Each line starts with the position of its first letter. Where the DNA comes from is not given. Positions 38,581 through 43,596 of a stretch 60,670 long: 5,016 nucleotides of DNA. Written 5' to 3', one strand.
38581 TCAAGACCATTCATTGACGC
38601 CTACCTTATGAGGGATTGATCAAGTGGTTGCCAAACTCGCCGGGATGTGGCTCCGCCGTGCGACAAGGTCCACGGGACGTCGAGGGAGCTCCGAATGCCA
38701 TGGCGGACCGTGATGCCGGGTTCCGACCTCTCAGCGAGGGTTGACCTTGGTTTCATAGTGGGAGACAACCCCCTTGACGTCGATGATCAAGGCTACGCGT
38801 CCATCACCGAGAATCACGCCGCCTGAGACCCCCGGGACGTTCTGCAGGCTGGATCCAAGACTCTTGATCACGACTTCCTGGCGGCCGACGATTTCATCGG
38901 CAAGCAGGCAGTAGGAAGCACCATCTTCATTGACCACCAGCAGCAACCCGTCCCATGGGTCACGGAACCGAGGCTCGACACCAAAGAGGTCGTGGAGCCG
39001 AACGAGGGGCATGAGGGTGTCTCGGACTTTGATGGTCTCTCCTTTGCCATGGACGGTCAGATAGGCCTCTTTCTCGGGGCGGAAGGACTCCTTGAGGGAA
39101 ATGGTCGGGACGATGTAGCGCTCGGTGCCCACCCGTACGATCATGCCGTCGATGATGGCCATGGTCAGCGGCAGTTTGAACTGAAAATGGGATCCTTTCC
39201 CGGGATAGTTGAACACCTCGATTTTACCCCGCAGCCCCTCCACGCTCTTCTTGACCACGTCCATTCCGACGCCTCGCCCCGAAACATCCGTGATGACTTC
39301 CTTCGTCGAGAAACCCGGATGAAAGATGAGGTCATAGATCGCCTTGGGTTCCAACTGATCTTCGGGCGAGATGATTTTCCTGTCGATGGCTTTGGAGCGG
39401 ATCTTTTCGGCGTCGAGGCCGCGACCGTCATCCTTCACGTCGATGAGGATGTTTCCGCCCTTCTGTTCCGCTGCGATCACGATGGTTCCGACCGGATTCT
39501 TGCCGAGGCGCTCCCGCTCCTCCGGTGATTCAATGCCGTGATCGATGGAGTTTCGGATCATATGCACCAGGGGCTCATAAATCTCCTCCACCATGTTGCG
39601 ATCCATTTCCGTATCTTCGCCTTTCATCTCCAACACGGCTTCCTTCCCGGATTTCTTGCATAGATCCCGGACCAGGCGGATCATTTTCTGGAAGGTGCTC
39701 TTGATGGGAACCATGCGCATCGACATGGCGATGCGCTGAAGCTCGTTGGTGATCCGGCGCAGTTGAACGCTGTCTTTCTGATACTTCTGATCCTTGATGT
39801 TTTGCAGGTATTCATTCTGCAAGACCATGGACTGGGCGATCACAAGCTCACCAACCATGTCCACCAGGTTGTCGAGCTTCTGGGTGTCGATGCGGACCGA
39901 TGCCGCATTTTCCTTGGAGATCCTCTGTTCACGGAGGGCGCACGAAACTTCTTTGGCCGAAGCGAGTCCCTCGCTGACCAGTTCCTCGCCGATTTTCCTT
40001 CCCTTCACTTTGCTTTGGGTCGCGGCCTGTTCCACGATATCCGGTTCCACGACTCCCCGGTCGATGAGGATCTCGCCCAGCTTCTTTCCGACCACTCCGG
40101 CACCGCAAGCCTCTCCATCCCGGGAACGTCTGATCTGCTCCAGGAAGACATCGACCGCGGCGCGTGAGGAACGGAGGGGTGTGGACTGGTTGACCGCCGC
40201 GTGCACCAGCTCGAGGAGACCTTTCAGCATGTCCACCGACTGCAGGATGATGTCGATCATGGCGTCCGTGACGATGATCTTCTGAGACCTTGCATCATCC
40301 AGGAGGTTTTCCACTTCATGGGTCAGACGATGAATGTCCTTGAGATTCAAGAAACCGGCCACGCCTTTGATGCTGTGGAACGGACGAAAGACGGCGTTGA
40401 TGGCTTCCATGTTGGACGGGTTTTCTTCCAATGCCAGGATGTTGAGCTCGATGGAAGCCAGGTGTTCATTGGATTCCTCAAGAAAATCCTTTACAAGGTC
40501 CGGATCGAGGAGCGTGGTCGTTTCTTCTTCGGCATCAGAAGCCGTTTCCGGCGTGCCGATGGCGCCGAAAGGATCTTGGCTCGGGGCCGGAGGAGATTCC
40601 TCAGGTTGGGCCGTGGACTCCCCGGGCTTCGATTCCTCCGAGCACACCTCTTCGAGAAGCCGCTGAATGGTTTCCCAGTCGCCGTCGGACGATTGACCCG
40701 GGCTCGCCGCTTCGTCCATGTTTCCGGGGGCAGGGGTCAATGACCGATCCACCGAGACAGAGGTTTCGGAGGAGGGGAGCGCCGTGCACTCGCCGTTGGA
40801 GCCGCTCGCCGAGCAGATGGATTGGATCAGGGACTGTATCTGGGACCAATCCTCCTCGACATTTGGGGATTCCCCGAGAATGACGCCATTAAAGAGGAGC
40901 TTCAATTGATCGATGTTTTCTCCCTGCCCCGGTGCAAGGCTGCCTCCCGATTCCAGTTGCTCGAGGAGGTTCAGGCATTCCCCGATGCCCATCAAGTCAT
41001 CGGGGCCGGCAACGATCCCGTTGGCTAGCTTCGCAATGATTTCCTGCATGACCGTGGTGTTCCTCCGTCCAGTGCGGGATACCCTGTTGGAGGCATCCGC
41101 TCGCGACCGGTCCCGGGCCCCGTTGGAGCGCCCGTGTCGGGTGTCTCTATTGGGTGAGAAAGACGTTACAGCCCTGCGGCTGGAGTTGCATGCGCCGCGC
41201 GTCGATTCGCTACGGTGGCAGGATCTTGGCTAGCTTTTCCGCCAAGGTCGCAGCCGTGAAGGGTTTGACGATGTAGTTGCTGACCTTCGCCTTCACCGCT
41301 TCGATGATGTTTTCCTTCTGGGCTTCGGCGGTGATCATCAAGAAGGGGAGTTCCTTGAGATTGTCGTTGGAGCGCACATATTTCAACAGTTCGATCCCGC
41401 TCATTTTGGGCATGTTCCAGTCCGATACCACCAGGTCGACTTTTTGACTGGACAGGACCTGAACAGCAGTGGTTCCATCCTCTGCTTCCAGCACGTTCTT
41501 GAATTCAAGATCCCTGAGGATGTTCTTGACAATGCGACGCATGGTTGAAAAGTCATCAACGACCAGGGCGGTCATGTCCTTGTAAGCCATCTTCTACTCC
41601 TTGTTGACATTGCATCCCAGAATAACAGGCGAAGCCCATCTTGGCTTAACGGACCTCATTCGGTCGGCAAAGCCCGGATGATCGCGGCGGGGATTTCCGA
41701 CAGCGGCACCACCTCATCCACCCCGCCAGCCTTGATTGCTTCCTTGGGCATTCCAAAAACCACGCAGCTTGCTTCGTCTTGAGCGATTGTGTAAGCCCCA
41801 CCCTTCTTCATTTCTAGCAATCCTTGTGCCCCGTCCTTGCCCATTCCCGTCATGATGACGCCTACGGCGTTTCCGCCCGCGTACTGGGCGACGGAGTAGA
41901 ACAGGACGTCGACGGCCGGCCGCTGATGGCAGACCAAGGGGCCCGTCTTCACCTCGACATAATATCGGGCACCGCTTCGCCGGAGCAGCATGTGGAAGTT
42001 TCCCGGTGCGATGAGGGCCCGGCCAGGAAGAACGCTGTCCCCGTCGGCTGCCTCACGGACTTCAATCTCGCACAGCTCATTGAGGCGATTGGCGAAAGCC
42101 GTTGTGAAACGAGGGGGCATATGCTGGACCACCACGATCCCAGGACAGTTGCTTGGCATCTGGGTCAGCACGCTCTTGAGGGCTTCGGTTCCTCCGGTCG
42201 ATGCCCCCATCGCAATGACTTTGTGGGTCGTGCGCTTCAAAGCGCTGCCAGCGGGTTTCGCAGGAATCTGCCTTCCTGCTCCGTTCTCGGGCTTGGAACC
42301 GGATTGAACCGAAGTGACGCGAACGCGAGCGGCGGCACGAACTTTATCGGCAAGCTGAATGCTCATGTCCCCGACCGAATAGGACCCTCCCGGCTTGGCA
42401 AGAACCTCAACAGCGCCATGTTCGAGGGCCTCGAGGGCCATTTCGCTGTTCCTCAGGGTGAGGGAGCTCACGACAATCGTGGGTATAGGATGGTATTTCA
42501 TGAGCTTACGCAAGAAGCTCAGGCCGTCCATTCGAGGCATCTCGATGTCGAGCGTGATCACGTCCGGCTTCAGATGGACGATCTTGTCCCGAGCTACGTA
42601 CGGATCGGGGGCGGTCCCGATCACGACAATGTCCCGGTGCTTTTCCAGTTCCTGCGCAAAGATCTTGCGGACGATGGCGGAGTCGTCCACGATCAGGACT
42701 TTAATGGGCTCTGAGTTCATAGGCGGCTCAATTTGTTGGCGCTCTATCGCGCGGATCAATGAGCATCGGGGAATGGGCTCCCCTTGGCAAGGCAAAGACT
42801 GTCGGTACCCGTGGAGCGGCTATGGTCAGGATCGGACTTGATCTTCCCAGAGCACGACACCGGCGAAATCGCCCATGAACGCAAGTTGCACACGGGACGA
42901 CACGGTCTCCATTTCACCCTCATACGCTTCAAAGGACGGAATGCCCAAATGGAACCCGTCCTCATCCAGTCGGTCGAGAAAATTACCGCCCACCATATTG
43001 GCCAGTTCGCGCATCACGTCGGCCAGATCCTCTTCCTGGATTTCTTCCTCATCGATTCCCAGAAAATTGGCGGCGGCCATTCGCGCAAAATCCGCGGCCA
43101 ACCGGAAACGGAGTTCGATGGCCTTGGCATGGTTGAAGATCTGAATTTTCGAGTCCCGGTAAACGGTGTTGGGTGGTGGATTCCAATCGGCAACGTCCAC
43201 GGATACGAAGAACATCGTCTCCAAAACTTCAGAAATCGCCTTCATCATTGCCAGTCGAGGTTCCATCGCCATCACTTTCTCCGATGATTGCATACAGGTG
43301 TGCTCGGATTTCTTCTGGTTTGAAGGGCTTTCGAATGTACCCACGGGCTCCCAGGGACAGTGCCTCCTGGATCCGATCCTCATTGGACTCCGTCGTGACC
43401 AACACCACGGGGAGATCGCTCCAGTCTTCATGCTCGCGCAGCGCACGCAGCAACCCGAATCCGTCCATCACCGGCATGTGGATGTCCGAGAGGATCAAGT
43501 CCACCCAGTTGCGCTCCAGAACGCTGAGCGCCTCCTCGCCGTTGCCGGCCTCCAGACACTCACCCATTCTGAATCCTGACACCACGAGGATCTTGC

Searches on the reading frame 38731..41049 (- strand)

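Call 31: search_protein_families(library=pfam, max_evalue=0.00001, proteins=[window:38731-41049:-])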
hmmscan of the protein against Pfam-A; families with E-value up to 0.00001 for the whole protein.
window:38731-41049:- (772 aa): 4 families
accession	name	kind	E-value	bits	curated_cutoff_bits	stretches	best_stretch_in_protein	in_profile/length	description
PF01584.24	CheW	-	4.5e-22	78.6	23.5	1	635-764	2-136/138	CheW-like domain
PF02518.31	HATPase_c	-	1.2e-16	61.5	26.4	1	492-629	4-110/111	Histidine kinase-, DNA gyrase B-, and HSP90-like ATPase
PF01627.28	Hpt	-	2.6e-14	53.6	24.6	1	184-275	1-81/84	Hpt domain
PF02895.20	H-kinase_dim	-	4.4e-14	53.1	23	1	383-444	2-68/68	Signal transducing histidine kinase, homodimeric domain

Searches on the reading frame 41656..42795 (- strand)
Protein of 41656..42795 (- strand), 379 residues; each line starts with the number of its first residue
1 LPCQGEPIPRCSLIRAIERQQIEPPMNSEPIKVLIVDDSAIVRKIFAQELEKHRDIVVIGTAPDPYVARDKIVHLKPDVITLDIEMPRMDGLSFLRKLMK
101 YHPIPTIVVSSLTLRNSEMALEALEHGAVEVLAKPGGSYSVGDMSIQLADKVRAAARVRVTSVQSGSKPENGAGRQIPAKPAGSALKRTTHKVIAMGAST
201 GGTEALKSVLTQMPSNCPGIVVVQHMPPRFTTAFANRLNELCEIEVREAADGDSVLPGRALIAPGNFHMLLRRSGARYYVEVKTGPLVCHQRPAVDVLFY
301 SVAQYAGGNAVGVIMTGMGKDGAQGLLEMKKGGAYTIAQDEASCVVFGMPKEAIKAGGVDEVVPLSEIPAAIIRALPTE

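Call 31: search_protein_families(library=pfam, max_evalue=0.00001, proteins=[window:41656-42795:-])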
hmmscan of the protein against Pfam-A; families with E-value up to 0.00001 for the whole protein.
window:41656-42795:- (379 aa): 2 families
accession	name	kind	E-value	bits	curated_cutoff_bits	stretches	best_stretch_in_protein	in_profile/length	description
PF01339.22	CheB_methylest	-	4.2e-68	228.9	24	1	194-372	1-174/174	CheB methylesterase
PF00072.30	Response_reg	-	5.1e-21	75.4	30.2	1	33-135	1-100/111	Response regulator receiver domain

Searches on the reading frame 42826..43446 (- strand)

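Call 31: search_protein_families(library=pfam, max_evalue=0.00001, proteins=[window:42826-43446:-])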
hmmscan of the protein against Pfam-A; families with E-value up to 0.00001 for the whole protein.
window:42826-43446:- (206 aa): 1 family
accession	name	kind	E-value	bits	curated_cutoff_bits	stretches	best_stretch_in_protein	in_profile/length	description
PF13690.11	CheX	-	2e-10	41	27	1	113-176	16-76/94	Chemotaxis phosphatase CheX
